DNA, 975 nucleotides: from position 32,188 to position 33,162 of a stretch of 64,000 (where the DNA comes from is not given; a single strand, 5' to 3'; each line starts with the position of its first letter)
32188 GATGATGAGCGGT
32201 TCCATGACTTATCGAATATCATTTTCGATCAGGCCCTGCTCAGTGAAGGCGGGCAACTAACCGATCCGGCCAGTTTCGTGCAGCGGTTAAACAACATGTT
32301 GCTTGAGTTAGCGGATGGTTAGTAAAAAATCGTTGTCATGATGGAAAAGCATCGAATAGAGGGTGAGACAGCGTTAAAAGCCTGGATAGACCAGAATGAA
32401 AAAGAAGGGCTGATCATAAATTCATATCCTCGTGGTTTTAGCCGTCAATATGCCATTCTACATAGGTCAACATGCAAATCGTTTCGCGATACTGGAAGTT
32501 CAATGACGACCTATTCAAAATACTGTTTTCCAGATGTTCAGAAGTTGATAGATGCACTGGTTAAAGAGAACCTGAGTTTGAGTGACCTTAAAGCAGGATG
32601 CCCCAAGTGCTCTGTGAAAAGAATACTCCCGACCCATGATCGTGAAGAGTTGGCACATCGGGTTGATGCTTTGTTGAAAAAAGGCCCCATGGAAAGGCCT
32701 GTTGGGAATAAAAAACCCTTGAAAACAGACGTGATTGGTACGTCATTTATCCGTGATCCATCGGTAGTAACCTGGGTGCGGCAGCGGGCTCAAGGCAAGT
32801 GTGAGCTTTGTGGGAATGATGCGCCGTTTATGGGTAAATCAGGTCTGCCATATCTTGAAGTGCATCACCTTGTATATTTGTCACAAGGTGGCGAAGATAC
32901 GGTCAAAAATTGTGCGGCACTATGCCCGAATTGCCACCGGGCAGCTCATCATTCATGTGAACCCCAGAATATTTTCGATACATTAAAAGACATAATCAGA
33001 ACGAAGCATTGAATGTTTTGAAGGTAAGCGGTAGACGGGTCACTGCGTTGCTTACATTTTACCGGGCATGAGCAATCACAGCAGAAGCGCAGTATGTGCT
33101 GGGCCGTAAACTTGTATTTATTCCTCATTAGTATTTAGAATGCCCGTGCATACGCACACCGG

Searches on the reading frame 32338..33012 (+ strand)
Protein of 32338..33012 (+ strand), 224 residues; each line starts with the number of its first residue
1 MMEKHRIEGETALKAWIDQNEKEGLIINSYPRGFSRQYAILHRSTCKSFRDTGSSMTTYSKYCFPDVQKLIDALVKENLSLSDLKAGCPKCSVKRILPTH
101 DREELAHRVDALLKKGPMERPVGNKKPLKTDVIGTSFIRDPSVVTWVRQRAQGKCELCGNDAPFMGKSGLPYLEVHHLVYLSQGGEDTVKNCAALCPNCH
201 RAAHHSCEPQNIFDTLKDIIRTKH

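Call 34: search_protein_families(library=pfam, proteins=[window:32338-33012:+], max_evalue=0.001)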
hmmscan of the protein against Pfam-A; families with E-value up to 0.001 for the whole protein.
window:32338-33012:+ (224 aa): 1 family
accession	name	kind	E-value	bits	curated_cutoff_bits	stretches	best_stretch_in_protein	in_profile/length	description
PF01844.29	HNH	-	2.7e-12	47.1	21.4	1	155-205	1-46/47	HNH endonuclease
